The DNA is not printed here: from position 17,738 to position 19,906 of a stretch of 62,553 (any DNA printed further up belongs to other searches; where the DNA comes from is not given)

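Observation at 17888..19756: An exported, KH/S1-less, apparently catalytically dead PNPase homologue sits inside the secreted-protein array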

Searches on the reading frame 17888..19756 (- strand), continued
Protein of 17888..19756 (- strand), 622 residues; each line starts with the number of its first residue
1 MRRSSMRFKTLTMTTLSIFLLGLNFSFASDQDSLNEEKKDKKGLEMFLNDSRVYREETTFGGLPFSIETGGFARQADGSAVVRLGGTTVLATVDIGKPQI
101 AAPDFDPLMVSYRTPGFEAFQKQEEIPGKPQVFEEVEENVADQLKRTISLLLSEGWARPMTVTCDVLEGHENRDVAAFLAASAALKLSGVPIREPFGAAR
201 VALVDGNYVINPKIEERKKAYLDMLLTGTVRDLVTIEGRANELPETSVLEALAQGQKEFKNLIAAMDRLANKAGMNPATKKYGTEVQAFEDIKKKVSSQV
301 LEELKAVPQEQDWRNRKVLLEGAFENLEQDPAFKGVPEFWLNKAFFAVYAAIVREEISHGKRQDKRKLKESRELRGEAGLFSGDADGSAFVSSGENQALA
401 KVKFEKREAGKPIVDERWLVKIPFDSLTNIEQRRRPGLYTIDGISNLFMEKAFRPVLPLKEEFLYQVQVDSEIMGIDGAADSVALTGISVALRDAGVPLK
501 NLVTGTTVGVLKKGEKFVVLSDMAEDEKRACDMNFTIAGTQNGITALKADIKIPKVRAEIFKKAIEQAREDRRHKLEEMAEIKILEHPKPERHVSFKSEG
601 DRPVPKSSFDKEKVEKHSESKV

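Call 9: find_homologous_proteins(query=window:17888-19756:-, max_evalue=1e-10)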
Query window:17888-19756:- (622 aa): 1695 proteins with E <= 1e-10 among 8000 candidates; the best 120 are listed.
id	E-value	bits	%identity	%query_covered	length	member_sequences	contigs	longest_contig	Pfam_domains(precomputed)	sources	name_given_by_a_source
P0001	0.0e+0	1355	100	99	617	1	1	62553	PF03725.21,PF01138.28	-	-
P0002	6.0e-71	258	35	85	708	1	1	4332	PF00013.36,PF03725.21,PF00575.30,PF03726.20,PF01138.28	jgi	jgi:polyribonucleotide nucleotidyltransferase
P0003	8.4e-71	258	36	85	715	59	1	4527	PF00013.36,PF03725.21,PF00575.30,PF03726.20,PF01138.28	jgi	jgi:polyribonucleotide nucleotidyltransferase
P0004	9.0e-71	257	36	87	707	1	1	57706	PF00013.36,PF03725.21,PF00575.30,PF03726.20,PF01138.28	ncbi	-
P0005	6.1e-70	255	36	86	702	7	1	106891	PF00013.36,PF03725.21,PF00575.30,PF03726.20,PF01138.28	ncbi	-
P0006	7.5e-70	254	35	86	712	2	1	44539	PF00013.36,PF03725.21,PF00575.30,PF03726.20,PF01138.28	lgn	-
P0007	1.2e-69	254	35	85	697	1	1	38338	PF00013.36,PF03725.21,PF00575.30,PF03726.20,PF01138.28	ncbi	-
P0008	1.3e-69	254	36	85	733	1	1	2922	PF00013.36,PF03725.21,PF00575.30,PF03726.20,PF01138.28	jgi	jgi:polyribonucleotide nucleotidyltransferase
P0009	1.4e-69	254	36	87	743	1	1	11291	PF00013.36,PF03725.21,PF00575.30,PF03726.20,PF01138.28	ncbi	-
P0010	1.4e-69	253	35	88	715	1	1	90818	PF00013.36,PF03725.21,PF00575.30,PF03726.20,PF01138.28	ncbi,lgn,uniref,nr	ncbi:polyribonucleotide nucleotidyltransferase [Siculibacillus lacustris]|uniref:Polyribonucleotide 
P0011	3.1e-69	252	34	85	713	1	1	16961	PF00013.36,PF03725.21,PF00575.30,PF03726.20,PF01138.28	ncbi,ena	-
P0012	3.9e-69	252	36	88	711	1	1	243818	PF00013.36,PF03725.21,PF00575.30,PF03726.20,PF01138.28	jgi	-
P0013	4.7e-69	252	35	85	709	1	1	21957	PF00013.36,PF03725.21,PF00575.30,PF03726.20,PF01138.28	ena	-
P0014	4.7e-69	252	35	85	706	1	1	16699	PF00013.36,PF03725.21,PF00575.30,PF03726.20,PF01138.28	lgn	-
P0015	5.1e-69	252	35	85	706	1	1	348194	PF00013.36,PF03725.21,PF00575.30,PF03726.20,PF01138.28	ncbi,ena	-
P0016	6.2e-69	251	35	85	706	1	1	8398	PF00013.36,PF03725.21,PF00575.30,PF03726.20,PF01138.28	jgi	-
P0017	6.3e-69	251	35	85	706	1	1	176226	PF00013.36,PF03725.21,PF00575.30,PF03726.20,PF01138.28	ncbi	-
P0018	6.7e-69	251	35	85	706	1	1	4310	PF00013.36,PF03725.21,PF00575.30,PF03726.20,PF01138.28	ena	-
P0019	7.3e-69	251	36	85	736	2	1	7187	PF00013.36,PF03725.21,PF00575.30,PF03726.20,PF01138.28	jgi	jgi:polyribonucleotide nucleotidyltransferase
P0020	7.4e-69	251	34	85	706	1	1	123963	PF00013.36,PF03725.21,PF00575.30,PF03726.20,PF01138.28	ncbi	ncbi:polyribonucleotide nucleotidyltransferase [Segnochrobactraceae bacterium EtOH-i3]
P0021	8.4e-69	251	36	85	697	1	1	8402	PF00013.36,PF03725.21,PF00575.30,PF03726.20,PF01138.28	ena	-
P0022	1.0e-68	251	35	85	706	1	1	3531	PF00013.36,PF03725.21,PF00575.30,PF03726.20,PF01138.28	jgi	jgi:polyribonucleotide nucleotidyltransferase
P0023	1.2e-68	250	34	85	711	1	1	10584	PF00013.36,PF03725.21,PF00575.30,PF03726.20,PF01138.28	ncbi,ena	-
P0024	1.3e-68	250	34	85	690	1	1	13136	PF00013.36,PF03725.21,PF00575.30,PF03726.20,PF01138.28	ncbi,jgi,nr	ncbi:MAG: polyribonucleotide nucleotidyltransferase [Holosporaceae bacterium]|jgi:polyribonucleotide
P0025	1.3e-68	250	35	85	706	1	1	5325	PF00013.36,PF03725.21,PF00575.30,PF03726.20,PF01138.28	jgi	jgi:polyribonucleotide nucleotidyltransferase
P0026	1.3e-68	250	34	85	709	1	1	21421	PF00013.36,PF03725.21,PF00575.30,PF03726.20,PF01138.28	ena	-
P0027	1.4e-68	250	35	85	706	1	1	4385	PF00013.36,PF03725.21,PF00575.30,PF03726.20,PF01138.28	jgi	jgi:polyribonucleotide nucleotidyltransferase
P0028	1.4e-68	250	35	85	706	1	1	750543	PF00013.36,PF03725.21,PF00575.30,PF03726.20,PF01138.28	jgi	jgi:polyribonucleotide nucleotidyltransferase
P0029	1.5e-68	250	36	85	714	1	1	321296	PF00013.36,PF03725.21,PF00575.30,PF03726.20,PF01138.28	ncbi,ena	-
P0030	1.5e-68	250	35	85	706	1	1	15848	PF00013.36,PF03725.21,PF00575.30,PF03726.20,PF01138.28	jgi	-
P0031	1.7e-68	250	35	86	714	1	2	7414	PF00013.36,PF03725.21,PF00575.30,PF03726.20,PF01138.28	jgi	jgi:polyribonucleotide nucleotidyltransferase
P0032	2.0e-68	250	35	85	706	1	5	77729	PF00013.36,PF03725.21,PF00575.30,PF03726.20,PF01138.28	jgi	-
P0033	2.0e-68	250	35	86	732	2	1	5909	PF00013.36,PF03725.21,PF00575.30,PF03726.20,PF01138.28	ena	-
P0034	2.4e-68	249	35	85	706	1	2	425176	PF00013.36,PF03725.21,PF00575.30,PF03726.20,PF01138.28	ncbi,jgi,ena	jgi:polyribonucleotide nucleotidyltransferase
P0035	3.4e-68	249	35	85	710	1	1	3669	PF00013.36,PF03725.21,PF00575.30,PF03726.20,PF01138.28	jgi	jgi:polyribonucleotide nucleotidyltransferase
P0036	3.6e-68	249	35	85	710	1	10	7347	PF00013.36,PF03725.21,PF00575.30,PF03726.20,PF01138.28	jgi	jgi:polyribonucleotide nucleotidyltransferase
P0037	3.9e-68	249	34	85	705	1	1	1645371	PF00013.36,PF03725.21,PF00575.30,PF03726.20,PF01138.28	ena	-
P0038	4.7e-68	248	34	85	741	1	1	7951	PF00013.36,PF03725.21,PF00575.30,PF03726.20,PF01138.28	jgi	-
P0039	5.2e-68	248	37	85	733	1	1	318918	PF00013.36,PF03725.21,PF00575.30,PF03726.20,PF01138.28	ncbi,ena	-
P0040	5.6e-68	248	33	86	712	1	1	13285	PF00013.36,PF03725.21,PF00575.30,PF03726.20,PF01138.28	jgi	jgi:polyribonucleotide nucleotidyltransferase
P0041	6.2e-68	248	35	85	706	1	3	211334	PF00013.36,PF03725.21,PF00575.30,PF03726.20,PF01138.28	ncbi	ncbi:MAG: polyribonucleotide nucleotidyltransferase [Pseudomonadota bacterium]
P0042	6.4e-68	248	34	85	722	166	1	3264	PF00013.36,PF03725.21,PF00575.30,PF03726.20,PF01138.28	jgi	jgi:polyribonucleotide nucleotidyltransferase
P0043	9.3e-68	247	35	85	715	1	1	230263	PF00013.36,PF03725.21,PF00575.30,PF03726.20,PF01138.28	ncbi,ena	-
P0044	1.1e-67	247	35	85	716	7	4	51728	PF00013.36,PF03725.21,PF00575.30,PF03726.20,PF01138.28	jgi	jgi:polyribonucleotide nucleotidyltransferase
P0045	1.3e-67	247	34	87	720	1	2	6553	PF00013.36,PF03725.21,PF00575.30,PF03726.20,PF01138.28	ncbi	ncbi:MAG: polyribonucleotide nucleotidyltransferase [Xanthobacteraceae bacterium]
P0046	2.0e-67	246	34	86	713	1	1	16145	PF00013.36,PF03725.21,PF00575.30,PF03726.20,PF01138.28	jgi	jgi:polyribonucleotide nucleotidyltransferase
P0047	3.6e-67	246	36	85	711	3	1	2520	PF00013.36,PF03725.21,PF00575.30,PF03726.20,PF01138.28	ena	-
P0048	4.2e-67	245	34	85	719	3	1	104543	PF00013.36,PF03725.21,PF00575.30,PF03726.20,PF01138.28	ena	-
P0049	5.0e-67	245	34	85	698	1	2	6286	PF00013.36,PF03725.21,PF00575.30,PF03726.20,PF01138.28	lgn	-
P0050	5.0e-67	245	35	85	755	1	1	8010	PF00013.36,PF03725.21,PF00575.30,PF03726.20,PF01138.28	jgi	jgi:polyribonucleotide nucleotidyltransferase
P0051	1.2e-66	244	34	85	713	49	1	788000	PF00013.36,PF03725.21,PF00575.30,PF03726.20,PF01138.28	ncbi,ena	-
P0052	1.3e-66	244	35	85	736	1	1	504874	PF00013.36,PF03725.21,PF00575.30,PF03726.20,PF01138.28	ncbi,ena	-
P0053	1.4e-66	244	36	88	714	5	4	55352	PF00013.36,PF03725.21,PF00575.30,PF03726.20,PF01138.28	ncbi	-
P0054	1.7e-66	243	35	85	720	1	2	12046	PF00013.36,PF03725.21,PF00575.30,PF03726.20,PF01138.28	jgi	jgi:polyribonucleotide nucleotidyltransferase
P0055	1.8e-66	243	35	85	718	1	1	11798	PF00013.36,PF03725.21,PF00575.30,PF03726.20,PF01138.28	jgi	jgi:polyribonucleotide nucleotidyltransferase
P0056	2.2e-66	243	34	85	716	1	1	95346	PF00013.36,PF03725.21,PF00575.30,PF03726.20,PF01138.28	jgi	jgi:polyribonucleotide nucleotidyltransferase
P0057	2.2e-66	243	34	85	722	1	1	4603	PF00013.36,PF03725.21,PF00575.30,PF03726.20,PF01138.28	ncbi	-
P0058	2.3e-66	243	34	85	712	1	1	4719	PF00013.36,PF03725.21,PF00575.30,PF03726.20,PF01138.28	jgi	jgi:polyribonucleotide nucleotidyltransferase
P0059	2.6e-66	243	34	85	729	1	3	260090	PF00013.36,PF03725.21,PF00575.30,PF03726.20,PF01138.28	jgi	jgi:polyribonucleotide nucleotidyltransferase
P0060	2.7e-66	243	32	87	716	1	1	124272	PF00013.36,PF03725.21,PF00575.30,PF03726.20,PF01138.28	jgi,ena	-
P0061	2.8e-66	243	34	84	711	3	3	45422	PF00013.36,PF03725.21,PF00575.30,PF03726.20,PF01138.28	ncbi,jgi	ncbi:MAG TPA: polyribonucleotide nucleotidyltransferase [Vicinamibacterales bacterium]|jgi:polyribon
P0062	3.0e-66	242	34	85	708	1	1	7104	PF00013.36,PF03725.21,PF00575.30,PF03726.20,PF01138.28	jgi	jgi:polyribonucleotide nucleotidyltransferase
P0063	3.2e-66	242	35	85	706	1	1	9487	PF00013.36,PF03725.21,PF00575.30,PF03726.20,PF01138.28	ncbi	-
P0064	3.5e-66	242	34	86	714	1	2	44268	PF00013.36,PF03725.21,PF00575.30,PF03726.20,PF01138.28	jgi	-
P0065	4.1e-66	242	34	85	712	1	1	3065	PF00013.36,PF03725.21,PF00575.30,PF03726.20,PF01138.28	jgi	jgi:polyribonucleotide nucleotidyltransferase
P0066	4.3e-66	242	34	85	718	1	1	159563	PF00013.36,PF03725.21,PF00575.30,PF03726.20,PF01138.28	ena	-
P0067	4.8e-66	242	35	85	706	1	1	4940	PF00013.36,PF03725.21,PF00575.30,PF03726.20,PF01138.28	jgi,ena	jgi:polyribonucleotide nucleotidyltransferase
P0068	5.1e-66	242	35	85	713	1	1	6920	PF00013.36,PF03725.21,PF00575.30,PF03726.20,PF01138.28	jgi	jgi:polyribonucleotide nucleotidyltransferase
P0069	5.1e-66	242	35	85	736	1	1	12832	PF00013.36,PF03725.21,PF00575.30,PF03726.20,PF01138.28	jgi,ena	-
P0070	5.6e-66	242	33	85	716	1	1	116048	PF00013.36,PF03725.21,PF00575.30,PF03726.20,PF01138.28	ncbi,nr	ncbi:MAG: polyribonucleotide nucleotidyltransferase [Candidatus Rokubacteria bacterium]|nr:polyribon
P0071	6.5e-66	241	35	85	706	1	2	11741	PF00013.36,PF03725.21,PF00575.30,PF03726.20,PF01138.28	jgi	jgi:polyribonucleotide nucleotidyltransferase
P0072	6.7e-66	241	33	85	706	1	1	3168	PF00013.36,PF03725.21,PF00575.30,PF03726.20,PF01138.28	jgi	jgi:polyribonucleotide nucleotidyltransferase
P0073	6.8e-66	241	35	85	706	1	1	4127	PF00013.36,PF03725.21,PF00575.30,PF03726.20,PF01138.28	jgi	jgi:polyribonucleotide nucleotidyltransferase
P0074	6.9e-66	241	35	85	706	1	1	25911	PF00013.36,PF03725.21,PF00575.30,PF03726.20,PF01138.28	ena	-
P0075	7.8e-66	241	34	85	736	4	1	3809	PF00013.36,PF03725.21,PF00575.30,PF03726.20,PF01138.28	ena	-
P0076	8.6e-66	241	34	85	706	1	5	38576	PF00013.36,PF03725.21,PF00575.30,PF03726.20,PF01138.28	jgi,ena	jgi:polyribonucleotide nucleotidyltransferase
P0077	8.8e-66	241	34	85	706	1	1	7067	PF00013.36,PF03725.21,PF00575.30,PF03726.20,PF01138.28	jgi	jgi:polyribonucleotide nucleotidyltransferase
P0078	9.1e-66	241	33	87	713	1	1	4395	PF00013.36,PF03725.21,PF00575.30,PF03726.20,PF01138.28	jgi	jgi:polyribonucleotide nucleotidyltransferase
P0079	9.6e-66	241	32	85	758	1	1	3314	PF00013.36,PF03725.21,PF00575.30,PF03726.20,PF01138.28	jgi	-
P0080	9.6e-66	241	35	85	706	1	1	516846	PF00013.36,PF03725.21,PF00575.30,PF03726.20,PF01138.28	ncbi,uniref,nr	ncbi:polyribonucleotide nucleotidyltransferase [Methyloceanibacter methanicus]|uniref:Polyribonucleo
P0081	9.8e-66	241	32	85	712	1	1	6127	PF00013.36,PF03725.21,PF00575.30,PF03726.20,PF01138.28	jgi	jgi:polyribonucleotide nucleotidyltransferase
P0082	1.2e-65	241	34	85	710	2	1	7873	PF00013.36,PF03725.21,PF00575.30,PF03726.20,PF01138.28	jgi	jgi:polyribonucleotide nucleotidyltransferase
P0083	1.2e-65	240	34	85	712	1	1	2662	PF00013.36,PF03725.21,PF00575.30,PF03726.20,PF01138.28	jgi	jgi:polyribonucleotide nucleotidyltransferase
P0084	1.3e-65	240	33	85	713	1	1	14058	PF00013.36,PF03725.21,PF00575.30,PF03726.20,PF01138.28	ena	-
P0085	1.3e-65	240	35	86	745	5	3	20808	PF00013.36,PF03725.21,PF00575.30,PF03726.20,PF01138.28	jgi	jgi:polyribonucleotide nucleotidyltransferase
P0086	1.4e-65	240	35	85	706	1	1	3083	PF00013.36,PF03725.21,PF00575.30,PF03726.20,PF01138.28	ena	-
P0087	1.4e-65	240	35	84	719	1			PF00013.36,PF03725.21,PF00575.30,PF03726.20,PF01138.28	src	-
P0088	1.6e-65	240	34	85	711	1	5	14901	PF00013.36,PF03725.21,PF00575.30,PF03726.20,PF01138.28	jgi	jgi:polyribonucleotide nucleotidyltransferase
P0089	1.8e-65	240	34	86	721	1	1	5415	PF00013.36,PF03725.21,PF00575.30,PF03726.20,PF01138.28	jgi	jgi:polyribonucleotide nucleotidyltransferase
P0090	1.9e-65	240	36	84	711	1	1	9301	PF00013.36,PF03725.21,PF00575.30,PF03726.20,PF01138.28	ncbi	-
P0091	1.9e-65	240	32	85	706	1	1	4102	PF00013.36,PF03725.21,PF00575.30,PF03726.20,PF01138.28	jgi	jgi:polyribonucleotide nucleotidyltransferase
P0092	1.9e-65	240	34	85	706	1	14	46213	PF00013.36,PF03725.21,PF00575.30,PF03726.20,PF01138.28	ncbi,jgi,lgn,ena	ncbi:MAG: polyribonucleotide nucleotidyltransferase [Methyloceanibacter sp.]|jgi:polyribonucleotide 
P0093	1.9e-65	240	34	85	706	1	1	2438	PF00013.36,PF03725.21,PF00575.30,PF03726.20,PF01138.28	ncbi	-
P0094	2.0e-65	240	32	85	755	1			PF00013.36,PF03725.21,PF00575.30,PF03726.20,PF01138.28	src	-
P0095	2.4e-65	240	34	85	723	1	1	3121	PF00013.36,PF03725.21,PF00575.30,PF03726.20,PF01138.28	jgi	-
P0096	2.5e-65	239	35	85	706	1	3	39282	PF00013.36,PF03725.21,PF00575.30,PF03726.20,PF01138.28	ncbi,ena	-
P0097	2.6e-65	239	34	85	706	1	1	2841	PF00013.36,PF03725.21,PF00575.30,PF03726.20,PF01138.28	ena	-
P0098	3.0e-65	239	33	85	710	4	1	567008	PF00013.36,PF03725.21,PF00575.30,PF03726.20,PF01138.28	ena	-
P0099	3.1e-65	239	32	84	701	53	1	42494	PF00013.36,PF03725.21,PF00575.30,PF03726.20,PF01138.28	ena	-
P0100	3.6e-65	239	34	85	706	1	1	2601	PF00013.36,PF03725.21,PF00575.30,PF03726.20,PF01138.28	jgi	jgi:polyribonucleotide nucleotidyltransferase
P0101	3.8e-65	239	33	84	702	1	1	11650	PF00013.36,PF03725.21,PF00575.30,PF03726.20,PF01138.28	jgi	jgi:polyribonucleotide nucleotidyltransferase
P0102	4.3e-65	239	34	85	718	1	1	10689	PF00013.36,PF03725.21,PF00575.30,PF03726.20,PF01138.28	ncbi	-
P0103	4.8e-65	239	35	85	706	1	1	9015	PF00013.36,PF03725.21,PF00575.30,PF03726.20,PF01138.28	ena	-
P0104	5.0e-65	238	34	85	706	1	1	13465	PF00013.36,PF03725.21,PF00575.30,PF03726.20,PF01138.28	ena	-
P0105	5.1e-65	238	34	85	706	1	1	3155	PF00013.36,PF03725.21,PF00575.30,PF03726.20,PF01138.28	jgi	jgi:polyribonucleotide nucleotidyltransferase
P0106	5.2e-65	238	34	87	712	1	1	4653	PF00013.36,PF03725.21,PF00575.30,PF03726.20,PF01138.28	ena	-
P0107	5.3e-65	238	34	85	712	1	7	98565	PF00013.36,PF03725.21,PF00575.30,PF03726.20,PF01138.28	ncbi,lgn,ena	ncbi:MAG: polyribonucleotide nucleotidyltransferase [Alphaproteobacteria bacterium]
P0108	5.6e-65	238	34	87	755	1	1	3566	PF00013.36,PF03725.21,PF00575.30,PF03726.20,PF01138.28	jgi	jgi:polyribonucleotide nucleotidyltransferase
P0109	5.8e-65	238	35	85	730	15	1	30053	PF00013.36,PF03725.21,PF00575.30,PF03726.20,PF01138.28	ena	-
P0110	5.8e-65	238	33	85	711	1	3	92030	PF00013.36,PF03725.21,PF00575.30,PF03726.20,PF01138.28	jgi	jgi:polyribonucleotide nucleotidyltransferase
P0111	6.3e-65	238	32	85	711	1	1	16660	PF00013.36,PF03725.21,PF00575.30,PF03726.20,PF01138.28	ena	-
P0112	6.7e-65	238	35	85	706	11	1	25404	PF00013.36,PF03725.21,PF00575.30,PF03726.20,PF01138.28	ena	-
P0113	6.8e-65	238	34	85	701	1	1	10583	PF00013.36,PF03725.21,PF00575.30,PF03726.20,PF01138.28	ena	-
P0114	7.5e-65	238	34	85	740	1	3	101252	PF00013.36,PF03725.21,PF00575.30,PF03726.20,PF01138.28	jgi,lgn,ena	-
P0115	8.0e-65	238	33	84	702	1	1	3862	PF00013.36,PF03725.21,PF00575.30,PF03726.20,PF01138.28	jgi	jgi:polyribonucleotide nucleotidyltransferase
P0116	9.2e-65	238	33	85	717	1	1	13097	PF00013.36,PF03725.21,PF00575.30,PF03726.20,PF01138.28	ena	-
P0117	1.0e-64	237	34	85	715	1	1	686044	PF00013.36,PF03725.21,PF00575.30,PF03726.20,PF01138.28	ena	-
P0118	1.0e-64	237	34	85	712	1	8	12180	PF00013.36,PF03725.21,PF00575.30,PF03726.20,PF01138.28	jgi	-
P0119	1.1e-64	237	33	87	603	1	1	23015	PF03725.21,PF03726.20,PF01138.28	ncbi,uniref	ncbi:polyribonucleotide nucleotidyltransferase, partial [Phenylobacterium sp.]|uniref:polyribonucleo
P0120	1.1e-64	237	35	85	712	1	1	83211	PF00013.36,PF03725.21,PF00575.30,PF03726.20,PF01138.28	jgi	jgi:polyribonucleotide nucleotidyltransferase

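Call 11: find_encoding_contigs(protein=P0001, flank=10000, max_places=6)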
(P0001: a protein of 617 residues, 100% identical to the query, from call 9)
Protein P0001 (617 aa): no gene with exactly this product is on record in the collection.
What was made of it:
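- Tried and rejected: The exact-sequence contig look-up found nothing (call 11).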
